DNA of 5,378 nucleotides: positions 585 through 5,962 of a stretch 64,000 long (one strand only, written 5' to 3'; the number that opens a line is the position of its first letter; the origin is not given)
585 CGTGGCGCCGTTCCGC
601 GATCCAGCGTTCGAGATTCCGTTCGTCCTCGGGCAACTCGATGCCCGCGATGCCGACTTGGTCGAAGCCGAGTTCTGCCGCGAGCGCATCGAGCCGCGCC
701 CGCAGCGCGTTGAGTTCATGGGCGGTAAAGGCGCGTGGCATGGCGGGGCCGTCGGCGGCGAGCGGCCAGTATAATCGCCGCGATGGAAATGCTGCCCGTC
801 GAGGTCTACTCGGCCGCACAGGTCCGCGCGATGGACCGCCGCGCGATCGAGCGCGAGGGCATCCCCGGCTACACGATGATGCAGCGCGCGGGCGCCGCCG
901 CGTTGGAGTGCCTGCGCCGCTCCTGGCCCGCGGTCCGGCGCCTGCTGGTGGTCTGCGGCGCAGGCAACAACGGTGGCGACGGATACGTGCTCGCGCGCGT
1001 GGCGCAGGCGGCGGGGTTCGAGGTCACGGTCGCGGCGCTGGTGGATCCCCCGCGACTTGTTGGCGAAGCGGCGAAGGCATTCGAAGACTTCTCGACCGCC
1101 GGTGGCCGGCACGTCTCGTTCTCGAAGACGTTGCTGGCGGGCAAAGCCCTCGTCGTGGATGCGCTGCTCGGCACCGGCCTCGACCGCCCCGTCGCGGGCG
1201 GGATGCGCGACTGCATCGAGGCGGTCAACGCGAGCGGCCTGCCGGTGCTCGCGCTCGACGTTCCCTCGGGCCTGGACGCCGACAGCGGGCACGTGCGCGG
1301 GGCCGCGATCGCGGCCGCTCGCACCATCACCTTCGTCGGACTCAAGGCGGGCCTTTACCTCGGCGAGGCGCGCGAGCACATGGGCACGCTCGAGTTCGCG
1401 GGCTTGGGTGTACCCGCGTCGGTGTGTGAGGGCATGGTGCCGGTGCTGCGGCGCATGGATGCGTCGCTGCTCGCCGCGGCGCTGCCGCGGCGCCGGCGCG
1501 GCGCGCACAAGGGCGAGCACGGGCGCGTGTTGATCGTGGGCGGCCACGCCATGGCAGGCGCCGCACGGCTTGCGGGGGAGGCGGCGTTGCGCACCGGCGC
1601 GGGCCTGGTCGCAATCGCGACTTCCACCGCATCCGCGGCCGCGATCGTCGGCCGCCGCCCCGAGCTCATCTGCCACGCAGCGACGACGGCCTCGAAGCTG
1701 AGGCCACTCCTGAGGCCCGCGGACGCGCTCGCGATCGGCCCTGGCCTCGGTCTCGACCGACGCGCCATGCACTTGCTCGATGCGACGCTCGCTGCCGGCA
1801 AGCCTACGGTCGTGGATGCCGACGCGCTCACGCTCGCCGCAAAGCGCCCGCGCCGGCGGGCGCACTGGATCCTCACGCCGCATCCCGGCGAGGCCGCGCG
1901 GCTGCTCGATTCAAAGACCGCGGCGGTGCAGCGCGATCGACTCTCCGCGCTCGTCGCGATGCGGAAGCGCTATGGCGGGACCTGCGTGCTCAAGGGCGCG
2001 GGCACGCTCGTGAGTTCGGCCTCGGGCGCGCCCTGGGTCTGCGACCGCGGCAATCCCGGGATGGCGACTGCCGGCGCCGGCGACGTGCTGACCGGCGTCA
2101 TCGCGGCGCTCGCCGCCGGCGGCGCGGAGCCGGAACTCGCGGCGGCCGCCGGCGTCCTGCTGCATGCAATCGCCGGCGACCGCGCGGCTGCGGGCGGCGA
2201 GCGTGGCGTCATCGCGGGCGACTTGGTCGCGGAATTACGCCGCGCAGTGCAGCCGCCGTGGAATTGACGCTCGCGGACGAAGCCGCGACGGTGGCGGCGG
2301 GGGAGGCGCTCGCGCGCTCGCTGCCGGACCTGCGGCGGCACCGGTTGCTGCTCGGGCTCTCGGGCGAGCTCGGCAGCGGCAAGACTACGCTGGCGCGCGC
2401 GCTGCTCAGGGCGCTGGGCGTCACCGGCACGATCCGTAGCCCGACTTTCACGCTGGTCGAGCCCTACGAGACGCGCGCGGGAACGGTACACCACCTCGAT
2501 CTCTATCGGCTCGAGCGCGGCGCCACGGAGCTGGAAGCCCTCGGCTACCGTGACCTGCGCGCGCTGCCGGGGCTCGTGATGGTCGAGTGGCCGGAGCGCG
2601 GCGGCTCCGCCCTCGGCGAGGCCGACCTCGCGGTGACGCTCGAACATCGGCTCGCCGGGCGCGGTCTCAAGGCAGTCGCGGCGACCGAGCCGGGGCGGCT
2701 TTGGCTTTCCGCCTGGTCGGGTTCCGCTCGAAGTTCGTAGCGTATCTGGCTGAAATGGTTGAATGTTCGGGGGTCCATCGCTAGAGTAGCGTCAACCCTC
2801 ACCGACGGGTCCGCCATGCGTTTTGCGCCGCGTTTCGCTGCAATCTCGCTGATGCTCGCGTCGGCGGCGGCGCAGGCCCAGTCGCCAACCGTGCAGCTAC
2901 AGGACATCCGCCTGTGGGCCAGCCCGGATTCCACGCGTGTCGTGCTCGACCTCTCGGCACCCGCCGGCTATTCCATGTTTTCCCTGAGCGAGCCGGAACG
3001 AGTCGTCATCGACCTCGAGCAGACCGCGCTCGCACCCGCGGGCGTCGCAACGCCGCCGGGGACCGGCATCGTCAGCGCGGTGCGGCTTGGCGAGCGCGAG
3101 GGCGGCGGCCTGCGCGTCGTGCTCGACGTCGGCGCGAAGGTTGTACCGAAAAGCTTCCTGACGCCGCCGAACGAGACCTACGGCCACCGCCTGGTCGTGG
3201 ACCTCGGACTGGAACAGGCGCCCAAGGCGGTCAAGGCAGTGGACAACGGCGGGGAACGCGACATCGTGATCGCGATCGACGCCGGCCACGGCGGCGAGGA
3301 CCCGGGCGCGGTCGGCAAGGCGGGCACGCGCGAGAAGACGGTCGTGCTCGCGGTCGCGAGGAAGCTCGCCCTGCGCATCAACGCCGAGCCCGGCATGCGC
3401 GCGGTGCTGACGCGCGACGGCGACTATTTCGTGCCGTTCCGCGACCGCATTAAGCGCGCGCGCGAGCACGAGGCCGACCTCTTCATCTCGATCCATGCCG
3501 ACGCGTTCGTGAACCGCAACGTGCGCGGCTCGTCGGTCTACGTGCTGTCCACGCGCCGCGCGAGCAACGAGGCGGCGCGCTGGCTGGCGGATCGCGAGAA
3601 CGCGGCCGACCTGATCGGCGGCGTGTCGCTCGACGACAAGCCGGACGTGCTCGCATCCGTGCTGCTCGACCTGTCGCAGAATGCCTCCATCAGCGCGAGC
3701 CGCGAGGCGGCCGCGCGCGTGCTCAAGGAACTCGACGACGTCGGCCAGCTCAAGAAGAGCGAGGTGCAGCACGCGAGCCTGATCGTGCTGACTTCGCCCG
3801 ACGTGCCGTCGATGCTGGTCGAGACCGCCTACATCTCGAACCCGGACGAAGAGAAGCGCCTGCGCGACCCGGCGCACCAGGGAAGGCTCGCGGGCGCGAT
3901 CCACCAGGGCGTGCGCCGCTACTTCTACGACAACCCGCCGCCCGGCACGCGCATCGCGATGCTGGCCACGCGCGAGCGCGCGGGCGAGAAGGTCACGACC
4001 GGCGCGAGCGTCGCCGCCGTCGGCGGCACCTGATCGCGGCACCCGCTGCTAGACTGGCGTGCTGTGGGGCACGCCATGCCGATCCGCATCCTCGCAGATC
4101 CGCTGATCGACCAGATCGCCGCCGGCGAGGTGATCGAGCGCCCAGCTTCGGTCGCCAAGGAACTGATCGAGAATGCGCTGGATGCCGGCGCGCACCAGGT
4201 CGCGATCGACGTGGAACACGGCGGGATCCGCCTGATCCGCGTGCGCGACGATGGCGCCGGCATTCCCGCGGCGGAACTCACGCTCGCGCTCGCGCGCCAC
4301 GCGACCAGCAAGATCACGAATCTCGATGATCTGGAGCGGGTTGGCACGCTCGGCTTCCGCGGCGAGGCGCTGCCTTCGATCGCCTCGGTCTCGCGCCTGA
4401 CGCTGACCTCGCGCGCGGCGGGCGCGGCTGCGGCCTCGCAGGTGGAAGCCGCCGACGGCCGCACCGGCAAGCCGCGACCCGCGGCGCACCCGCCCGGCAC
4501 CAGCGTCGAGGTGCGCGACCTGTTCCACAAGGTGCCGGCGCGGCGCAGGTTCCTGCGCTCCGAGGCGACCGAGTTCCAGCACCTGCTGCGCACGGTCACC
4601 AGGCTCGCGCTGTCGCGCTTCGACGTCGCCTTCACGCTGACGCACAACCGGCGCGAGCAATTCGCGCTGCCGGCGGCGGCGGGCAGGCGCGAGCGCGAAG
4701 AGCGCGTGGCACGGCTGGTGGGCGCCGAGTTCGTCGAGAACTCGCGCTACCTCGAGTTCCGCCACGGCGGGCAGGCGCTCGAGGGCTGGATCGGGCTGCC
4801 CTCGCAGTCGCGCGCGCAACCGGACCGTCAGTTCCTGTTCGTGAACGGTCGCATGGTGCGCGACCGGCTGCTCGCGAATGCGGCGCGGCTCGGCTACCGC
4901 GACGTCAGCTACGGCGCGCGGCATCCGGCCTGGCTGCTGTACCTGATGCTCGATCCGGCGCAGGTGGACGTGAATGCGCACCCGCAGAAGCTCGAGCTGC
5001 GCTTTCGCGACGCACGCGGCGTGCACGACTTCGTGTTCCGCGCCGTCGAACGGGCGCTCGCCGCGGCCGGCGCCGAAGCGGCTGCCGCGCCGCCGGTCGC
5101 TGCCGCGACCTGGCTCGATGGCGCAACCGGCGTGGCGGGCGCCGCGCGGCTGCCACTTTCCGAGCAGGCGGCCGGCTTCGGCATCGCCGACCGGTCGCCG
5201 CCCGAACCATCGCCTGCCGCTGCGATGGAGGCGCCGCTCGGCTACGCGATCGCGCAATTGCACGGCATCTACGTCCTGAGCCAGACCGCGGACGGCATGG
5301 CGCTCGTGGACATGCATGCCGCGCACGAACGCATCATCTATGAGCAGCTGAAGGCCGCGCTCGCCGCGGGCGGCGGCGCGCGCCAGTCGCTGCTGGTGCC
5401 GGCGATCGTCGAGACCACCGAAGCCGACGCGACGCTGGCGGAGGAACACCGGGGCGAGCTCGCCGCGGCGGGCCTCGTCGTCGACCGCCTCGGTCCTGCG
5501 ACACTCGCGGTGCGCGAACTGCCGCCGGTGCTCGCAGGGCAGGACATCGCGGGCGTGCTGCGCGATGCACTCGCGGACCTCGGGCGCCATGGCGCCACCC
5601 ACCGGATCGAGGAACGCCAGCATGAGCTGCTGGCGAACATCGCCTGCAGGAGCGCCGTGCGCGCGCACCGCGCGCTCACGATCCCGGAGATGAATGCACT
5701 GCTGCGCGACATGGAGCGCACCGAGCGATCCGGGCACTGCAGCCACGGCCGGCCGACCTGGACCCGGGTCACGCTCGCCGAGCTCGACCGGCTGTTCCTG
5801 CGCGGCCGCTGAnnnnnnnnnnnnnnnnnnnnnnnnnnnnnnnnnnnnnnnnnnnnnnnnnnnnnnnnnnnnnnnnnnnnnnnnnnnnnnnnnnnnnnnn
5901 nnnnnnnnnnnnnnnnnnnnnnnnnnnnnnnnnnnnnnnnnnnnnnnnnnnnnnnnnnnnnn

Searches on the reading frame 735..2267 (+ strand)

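Call 57: search_protein_families(library=pfam, proteins=[window:735-2267:+], max_evalue=0.00001)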
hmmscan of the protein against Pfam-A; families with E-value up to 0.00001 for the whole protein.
window:735-2267:+ (510 aa): 2 families
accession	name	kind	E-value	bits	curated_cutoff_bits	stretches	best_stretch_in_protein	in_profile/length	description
PF01256.23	Carb_kinase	-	1e-53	182.8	27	1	265-499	1-238/242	NAD(P)H-hydrate dehydratase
PF03853.21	YjeF_N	-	2e-41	142.3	24.9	1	47-206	3-169/169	YjeF-related protein N-terminus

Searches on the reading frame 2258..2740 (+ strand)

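Call 57: search_protein_families(library=pfam, proteins=[window:2258-2740:+], max_evalue=0.00001)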
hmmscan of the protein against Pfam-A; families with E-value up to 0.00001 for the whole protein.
window:2258-2740:+ (160 aa): 1 family
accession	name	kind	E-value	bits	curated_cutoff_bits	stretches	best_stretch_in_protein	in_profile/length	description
PF02367.23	TsaE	-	3.3e-31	108.4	26.6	1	6-130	2-120/128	Threonylcarbamoyl adenosine biosynthesis protein TsaE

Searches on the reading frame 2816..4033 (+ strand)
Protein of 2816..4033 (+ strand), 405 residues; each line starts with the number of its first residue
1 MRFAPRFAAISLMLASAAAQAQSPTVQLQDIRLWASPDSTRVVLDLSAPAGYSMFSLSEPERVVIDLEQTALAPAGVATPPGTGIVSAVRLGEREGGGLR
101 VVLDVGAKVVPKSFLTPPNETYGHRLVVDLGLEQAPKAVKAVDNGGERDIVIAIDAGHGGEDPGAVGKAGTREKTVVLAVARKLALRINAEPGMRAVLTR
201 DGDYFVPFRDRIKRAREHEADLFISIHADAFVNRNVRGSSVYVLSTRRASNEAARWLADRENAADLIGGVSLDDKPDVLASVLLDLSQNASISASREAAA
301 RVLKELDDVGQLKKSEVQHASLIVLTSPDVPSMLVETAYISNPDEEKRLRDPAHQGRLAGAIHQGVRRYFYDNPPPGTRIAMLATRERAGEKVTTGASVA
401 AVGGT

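Call 57: search_protein_families(library=pfam, proteins=[window:2816-4033:+], max_evalue=0.00001)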
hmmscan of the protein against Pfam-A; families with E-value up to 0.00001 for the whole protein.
window:2816-4033:+ (405 aa): 2 families
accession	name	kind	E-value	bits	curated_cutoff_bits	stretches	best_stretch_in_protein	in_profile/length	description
PF01520.23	Amidase_3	-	5e-47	160.6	27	1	152-367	1-173/174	N-acetylmuramoyl-L-alanine amidase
PF11741.13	AMIN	-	1.3e-14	54.5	20.5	1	30-130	1-101/101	AMIN domain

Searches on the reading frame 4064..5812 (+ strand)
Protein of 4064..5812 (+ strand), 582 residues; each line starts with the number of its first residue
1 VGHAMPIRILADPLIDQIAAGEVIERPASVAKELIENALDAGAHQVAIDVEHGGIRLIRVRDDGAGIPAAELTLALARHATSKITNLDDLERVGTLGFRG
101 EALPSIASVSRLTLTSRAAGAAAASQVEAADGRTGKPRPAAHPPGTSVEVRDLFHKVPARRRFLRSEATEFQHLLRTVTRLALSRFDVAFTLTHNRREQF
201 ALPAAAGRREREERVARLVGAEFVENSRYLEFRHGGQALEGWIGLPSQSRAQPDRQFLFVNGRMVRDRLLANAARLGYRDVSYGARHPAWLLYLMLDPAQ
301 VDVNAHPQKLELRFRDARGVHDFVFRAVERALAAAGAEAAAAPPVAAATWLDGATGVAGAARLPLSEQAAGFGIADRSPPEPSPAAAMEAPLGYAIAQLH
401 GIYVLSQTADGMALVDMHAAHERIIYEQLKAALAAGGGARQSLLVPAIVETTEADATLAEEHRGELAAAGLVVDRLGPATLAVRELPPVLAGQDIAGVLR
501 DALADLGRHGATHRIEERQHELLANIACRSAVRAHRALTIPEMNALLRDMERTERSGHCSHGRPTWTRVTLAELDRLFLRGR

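Call 57: search_protein_families(library=pfam, proteins=[window:4064-5812:+], max_evalue=0.00001)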
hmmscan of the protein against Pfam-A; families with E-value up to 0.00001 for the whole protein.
window:4064-5812:+ (582 aa): 4 families
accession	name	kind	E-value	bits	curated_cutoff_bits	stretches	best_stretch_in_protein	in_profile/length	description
PF08676.16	MutL_C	-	4.4e-41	140.3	25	1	396-538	1-142/142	MutL C terminal dimerisation domain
PF01119.25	DNA_mis_repair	-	5.7e-32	110.3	26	1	216-332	2-118/119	DNA mismatch repair protein, C-terminal domain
PF13589.12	HATPase_c_3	-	2.1e-11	44.5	25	1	29-128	5-104/137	Histidine kinase-, DNA gyrase B-, and HSP90-like ATPase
PF02518.31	HATPase_c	-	4.1e-06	27.7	26.4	1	26-81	5-63/111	Histidine kinase-, DNA gyrase B-, and HSP90-like ATPase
